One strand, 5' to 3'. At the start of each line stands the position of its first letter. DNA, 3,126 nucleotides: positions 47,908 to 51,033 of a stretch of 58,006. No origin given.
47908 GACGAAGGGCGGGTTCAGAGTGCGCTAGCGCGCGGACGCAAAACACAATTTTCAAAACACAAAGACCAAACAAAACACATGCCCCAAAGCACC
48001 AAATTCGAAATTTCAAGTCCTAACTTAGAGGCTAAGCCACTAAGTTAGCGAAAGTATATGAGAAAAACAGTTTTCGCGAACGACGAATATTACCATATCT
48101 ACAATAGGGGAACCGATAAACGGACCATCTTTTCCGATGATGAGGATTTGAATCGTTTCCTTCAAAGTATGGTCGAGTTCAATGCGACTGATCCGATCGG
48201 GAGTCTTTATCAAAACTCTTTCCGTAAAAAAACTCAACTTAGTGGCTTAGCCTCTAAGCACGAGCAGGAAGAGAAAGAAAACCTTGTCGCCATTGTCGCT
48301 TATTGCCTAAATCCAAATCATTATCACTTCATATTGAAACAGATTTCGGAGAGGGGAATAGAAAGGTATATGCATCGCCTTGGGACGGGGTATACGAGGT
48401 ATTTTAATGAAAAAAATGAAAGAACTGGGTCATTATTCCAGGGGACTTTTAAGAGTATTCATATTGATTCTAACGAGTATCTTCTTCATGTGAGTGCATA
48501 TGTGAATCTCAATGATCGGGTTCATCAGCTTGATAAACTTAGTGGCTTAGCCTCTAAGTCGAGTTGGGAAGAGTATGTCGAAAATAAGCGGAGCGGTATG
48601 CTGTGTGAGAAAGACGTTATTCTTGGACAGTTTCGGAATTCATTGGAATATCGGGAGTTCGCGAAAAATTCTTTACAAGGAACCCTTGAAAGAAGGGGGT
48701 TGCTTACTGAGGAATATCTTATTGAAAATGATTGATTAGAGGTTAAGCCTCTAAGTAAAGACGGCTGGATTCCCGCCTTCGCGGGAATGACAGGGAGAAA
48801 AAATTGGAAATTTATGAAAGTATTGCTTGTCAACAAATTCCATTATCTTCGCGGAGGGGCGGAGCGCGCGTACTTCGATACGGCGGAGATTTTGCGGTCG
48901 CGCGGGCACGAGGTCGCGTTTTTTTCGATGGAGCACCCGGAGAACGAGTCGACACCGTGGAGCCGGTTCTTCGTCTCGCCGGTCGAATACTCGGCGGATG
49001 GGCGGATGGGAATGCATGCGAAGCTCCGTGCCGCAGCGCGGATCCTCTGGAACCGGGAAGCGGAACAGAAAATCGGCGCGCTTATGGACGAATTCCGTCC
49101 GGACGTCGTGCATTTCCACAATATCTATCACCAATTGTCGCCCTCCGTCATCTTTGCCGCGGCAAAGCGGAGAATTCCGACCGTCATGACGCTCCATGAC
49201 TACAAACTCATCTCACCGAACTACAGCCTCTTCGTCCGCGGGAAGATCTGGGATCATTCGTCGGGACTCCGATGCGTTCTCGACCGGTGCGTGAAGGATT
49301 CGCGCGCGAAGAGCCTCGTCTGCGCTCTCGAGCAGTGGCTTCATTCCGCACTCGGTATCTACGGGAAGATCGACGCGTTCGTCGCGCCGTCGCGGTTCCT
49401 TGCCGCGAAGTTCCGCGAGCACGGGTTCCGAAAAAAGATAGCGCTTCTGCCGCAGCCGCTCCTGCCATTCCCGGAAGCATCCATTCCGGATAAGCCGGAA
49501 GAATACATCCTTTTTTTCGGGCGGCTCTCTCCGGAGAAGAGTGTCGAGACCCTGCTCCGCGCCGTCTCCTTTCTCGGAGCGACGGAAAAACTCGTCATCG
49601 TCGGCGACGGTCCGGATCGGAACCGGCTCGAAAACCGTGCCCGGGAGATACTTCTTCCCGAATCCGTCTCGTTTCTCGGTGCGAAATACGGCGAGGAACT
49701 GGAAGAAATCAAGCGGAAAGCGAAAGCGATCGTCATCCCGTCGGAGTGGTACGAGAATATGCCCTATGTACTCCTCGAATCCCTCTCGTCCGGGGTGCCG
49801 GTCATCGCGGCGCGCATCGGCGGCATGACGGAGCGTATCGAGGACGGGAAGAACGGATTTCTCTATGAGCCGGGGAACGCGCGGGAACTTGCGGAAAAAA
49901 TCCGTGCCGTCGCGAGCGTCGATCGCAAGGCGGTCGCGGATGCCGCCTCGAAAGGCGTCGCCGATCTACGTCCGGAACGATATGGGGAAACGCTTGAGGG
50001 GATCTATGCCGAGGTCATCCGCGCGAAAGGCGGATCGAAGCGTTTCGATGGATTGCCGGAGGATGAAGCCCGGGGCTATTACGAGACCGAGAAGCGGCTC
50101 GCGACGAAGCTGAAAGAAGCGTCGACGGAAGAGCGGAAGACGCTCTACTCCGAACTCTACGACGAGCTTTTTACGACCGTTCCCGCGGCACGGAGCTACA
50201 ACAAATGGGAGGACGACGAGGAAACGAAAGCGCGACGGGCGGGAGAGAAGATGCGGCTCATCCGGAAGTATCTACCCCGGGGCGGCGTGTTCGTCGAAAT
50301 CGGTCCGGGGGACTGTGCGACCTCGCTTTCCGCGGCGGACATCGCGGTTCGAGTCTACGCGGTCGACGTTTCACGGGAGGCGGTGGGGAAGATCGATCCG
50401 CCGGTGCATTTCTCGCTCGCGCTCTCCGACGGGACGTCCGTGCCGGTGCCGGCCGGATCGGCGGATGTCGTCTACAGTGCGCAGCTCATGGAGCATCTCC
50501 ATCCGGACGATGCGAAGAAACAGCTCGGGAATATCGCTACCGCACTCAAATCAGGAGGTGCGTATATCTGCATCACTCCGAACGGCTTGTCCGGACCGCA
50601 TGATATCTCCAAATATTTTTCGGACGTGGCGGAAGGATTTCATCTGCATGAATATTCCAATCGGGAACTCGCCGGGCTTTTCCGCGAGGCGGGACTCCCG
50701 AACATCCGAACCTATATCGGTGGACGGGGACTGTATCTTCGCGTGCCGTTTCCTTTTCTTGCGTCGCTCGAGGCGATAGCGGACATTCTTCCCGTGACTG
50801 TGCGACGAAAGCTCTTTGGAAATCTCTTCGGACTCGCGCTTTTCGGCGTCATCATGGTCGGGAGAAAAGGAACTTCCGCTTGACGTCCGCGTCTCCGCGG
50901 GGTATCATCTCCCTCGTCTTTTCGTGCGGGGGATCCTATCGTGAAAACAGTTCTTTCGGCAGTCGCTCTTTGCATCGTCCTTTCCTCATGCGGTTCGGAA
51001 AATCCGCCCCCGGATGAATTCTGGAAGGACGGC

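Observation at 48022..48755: RAYT/IS200-like Y1 transposase whose cognate palindrome also sits twice, in frame, inside its own coding sequence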

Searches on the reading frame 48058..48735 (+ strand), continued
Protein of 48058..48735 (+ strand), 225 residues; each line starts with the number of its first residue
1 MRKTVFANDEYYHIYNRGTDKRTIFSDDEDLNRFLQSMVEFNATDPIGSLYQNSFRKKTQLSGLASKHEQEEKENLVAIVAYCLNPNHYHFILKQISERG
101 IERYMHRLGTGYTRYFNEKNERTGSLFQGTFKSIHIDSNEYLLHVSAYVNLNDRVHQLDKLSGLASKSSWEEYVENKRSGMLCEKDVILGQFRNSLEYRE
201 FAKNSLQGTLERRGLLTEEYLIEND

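Call 40: fold_search(model_id=the predicted structure, library=pdb)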
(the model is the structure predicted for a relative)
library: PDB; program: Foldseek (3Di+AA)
matches with E <= 10: 983; with E <= 0.001: 5
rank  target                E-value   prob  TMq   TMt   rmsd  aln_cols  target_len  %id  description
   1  4er8_A                5.1e-05  1.00  0.47  0.62   7.6       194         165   12  Structure of the REP associates tyrosine transposase bound to a REP hairpin (released 2012-08-15)
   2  2a6o_A                4.3e-04  1.00  0.37  0.52  14.4       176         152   13  Crystal Structure of the ISHp608 Transposase in Complex with Stem-loop DNA (released 2005-10-25)
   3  2vic_A                4.8e-04  1.00  0.35  0.51  13.9       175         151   12  CRYSTAL STRUCTURE OF THE ISHP608 TRANSPOSASE IN COMPLEX with Left end 26- mer DNA and manganese (released 2008-02-19)
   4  2vjv_A                7.0e-04  1.00  0.36  0.61   5.4       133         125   10  Crystal structure of the IS608 transposase in complex with left end 26-mer DNA hairpin and a 6-mer DNA representing th (released 2008-02-19)
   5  2a6m_B                9.0e-04  1.00  0.37  0.53   7.7       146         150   10  Crystal Structure of the ISHp608 Transposase (released 2005-10-25)
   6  3otd_A                1.2e-03  0.99  0.32  0.31  12.6       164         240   13  Crystal structure of human tRNAHis guanylyltransferase (Thg1)- NaI derivative (released 2010-11-17)
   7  2fyx_A                1.6e-03  1.00  0.36  0.58   6.4       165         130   10  Crystal structure of a putative transposase (dr_0177) from deinococcus radiodurans r1 at 1.90 A resolution (released 2006-02-21)
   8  2vju_B                2.4e-03  1.00  0.35  0.55   5.5       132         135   10  Crystal structure of the IS608 transposase in complex with the complete Right end 35-mer DNA and manganese (released 2008-02-19)
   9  3wc0_E                2.4e-03  0.96  0.34  0.32  14.2       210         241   12  Crystal structure of C. albicans tRNA(His) guanylyltransferase (Thg1) with GTP (released 2013-12-18)
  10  3wbz_E                2.4e-03  0.96  0.33  0.28  14.4       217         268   12  Crystal structure of C. albicans tRNA(His) guanylyltransferase (Thg1) with ATP (released 2013-12-18)
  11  2vju_A                2.8e-03  1.00  0.36  0.59   5.5       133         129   10  Crystal structure of the IS608 transposase in complex with the complete Right end 35-mer DNA and manganese (released 2008-02-19)
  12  3otc_A                2.9e-03  0.98  0.32  0.28  12.6       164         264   12  Crystal structure of human tRNAHis guanylyltransferase (Thg1)- Native II (released 2010-11-17)
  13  2xo6_D                3.3e-03  1.00  0.35  0.57   4.3       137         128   12  DEINOCOCCUS RADIODURANS ISDRA2 TRANSPOSASE Y132F MUTANT COMPLEXED WITH LEFT END RECOGNITION AND CLEAVAGE SITE (released 2010-10-13)
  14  2f4f_A                3.3e-03  0.99  0.33  0.53  12.7       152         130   12  Crystal structure of IS200 transposase (released 2005-12-13)
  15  2vic_B                3.5e-03  1.00  0.36  0.60   5.5       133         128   10  CRYSTAL STRUCTURE OF THE ISHP608 TRANSPOSASE IN COMPLEX with Left end 26- mer DNA and manganese (released 2008-02-19)
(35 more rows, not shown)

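Call 74: search_protein_families(library=phrogs, proteins=[window:48058-48735:+], max_evalue=0.01)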
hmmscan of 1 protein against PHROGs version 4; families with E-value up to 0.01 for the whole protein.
window:48058-48735:+ (225 aa): 0 families

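Call 75: search_protein_families(library=padloc, proteins=[window:48058-48735:+], max_evalue=0.01)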
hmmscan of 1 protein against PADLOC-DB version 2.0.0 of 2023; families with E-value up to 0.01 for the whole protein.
window:48058-48735:+ (225 aa): 0 families

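Call 80: search_solved_structures(query=A2, max_evalue=10, show_alignments=3)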
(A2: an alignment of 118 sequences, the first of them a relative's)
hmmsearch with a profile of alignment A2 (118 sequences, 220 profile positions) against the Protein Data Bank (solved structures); distinct sequences matched with E-value up to 10: 2.
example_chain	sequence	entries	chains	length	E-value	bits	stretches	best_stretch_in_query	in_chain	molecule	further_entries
3mwq_A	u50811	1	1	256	3.7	10.5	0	127-208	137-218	Ribonuclease pancreatic, LINKER, Ribonuclease pancreatic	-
3mwr_A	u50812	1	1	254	6.2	9.8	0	129-208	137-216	Ribonuclease pancreatic, LINKER, Ribonuclease pancreatic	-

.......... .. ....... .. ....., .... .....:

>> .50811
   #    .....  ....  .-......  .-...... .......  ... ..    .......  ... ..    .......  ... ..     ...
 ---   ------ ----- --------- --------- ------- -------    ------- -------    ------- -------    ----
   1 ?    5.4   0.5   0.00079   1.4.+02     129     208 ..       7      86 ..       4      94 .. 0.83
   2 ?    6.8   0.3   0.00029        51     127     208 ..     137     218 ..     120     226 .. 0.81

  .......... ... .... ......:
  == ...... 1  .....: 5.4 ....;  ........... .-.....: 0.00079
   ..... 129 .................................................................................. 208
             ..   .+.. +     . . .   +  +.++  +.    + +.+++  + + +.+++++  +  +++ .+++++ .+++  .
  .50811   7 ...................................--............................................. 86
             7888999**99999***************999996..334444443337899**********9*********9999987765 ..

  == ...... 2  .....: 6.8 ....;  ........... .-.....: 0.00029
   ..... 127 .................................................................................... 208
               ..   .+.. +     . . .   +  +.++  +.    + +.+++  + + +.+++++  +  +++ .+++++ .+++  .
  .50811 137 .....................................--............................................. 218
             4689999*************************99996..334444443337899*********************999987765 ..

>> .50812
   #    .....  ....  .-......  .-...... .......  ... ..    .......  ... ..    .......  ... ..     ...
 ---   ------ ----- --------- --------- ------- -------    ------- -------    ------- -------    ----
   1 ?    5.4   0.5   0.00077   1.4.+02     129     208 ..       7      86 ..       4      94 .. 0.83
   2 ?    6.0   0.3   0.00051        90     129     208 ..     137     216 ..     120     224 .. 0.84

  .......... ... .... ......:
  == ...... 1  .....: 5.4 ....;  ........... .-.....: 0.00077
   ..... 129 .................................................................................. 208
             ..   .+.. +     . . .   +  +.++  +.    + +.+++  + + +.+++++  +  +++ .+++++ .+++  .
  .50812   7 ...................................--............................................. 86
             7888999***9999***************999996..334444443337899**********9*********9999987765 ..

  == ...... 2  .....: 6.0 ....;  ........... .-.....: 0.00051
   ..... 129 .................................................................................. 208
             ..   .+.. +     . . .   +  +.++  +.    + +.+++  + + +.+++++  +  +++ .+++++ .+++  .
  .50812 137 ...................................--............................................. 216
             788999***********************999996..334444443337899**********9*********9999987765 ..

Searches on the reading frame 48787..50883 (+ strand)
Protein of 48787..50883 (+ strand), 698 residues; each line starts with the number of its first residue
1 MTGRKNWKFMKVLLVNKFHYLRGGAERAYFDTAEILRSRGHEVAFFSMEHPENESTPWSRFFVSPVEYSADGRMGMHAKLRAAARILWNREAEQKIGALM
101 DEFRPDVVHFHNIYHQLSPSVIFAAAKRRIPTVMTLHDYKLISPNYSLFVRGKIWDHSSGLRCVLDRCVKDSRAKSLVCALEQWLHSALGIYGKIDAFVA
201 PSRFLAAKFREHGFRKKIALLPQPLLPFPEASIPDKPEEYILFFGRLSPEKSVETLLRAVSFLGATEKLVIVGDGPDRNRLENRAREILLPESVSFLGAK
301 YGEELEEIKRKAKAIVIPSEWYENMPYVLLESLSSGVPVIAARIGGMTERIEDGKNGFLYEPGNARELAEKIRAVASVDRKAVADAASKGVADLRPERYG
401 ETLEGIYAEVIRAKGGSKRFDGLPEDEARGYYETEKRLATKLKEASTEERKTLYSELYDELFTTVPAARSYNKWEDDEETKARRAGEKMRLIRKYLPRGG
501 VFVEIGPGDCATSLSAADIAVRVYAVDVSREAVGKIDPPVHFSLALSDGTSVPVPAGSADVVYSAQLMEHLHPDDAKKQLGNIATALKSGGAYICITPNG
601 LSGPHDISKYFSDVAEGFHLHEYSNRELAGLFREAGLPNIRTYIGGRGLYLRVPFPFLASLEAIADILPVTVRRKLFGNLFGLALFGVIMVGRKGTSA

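Call 61: search_protein_families(library=pfam, proteins=[window:48787-50883:+], max_evalue=0.000001)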
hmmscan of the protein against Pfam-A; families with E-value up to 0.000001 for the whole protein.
window:48787-50883:+ (698 aa): 7 families
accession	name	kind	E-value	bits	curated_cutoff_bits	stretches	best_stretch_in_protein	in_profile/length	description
PF00534.26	Glycos_transf_1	-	3.9e-35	121.4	26.4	1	234-377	11-157/172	Glycosyl transferases group 1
PF13692.12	Glyco_trans_1_4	-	2.4e-30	106.1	27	1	239-375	2-139/142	Glycosyl transferases group 1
PF13579.12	Glyco_trans_4_4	-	2.3e-17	64.2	29.7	1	23-222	1-156/158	Glycosyl transferase 4-like domain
PF13439.12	Glyco_transf_4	-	2.6e-16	60.5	28.5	1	23-222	2-163/170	Glycosyltransferase Family 4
PF13489.12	Methyltransf_23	-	1.4e-12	48.1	27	1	485-640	9-162/164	Methyltransferase domain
PF08241.18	Methyltransf_11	-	1.7e-10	41.9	21.2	1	504-595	2-95/95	Methyltransferase domain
PF13649.12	Methyltransf_25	-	4.5e-09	37.3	27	1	504-591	3-97/97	Methyltransferase domain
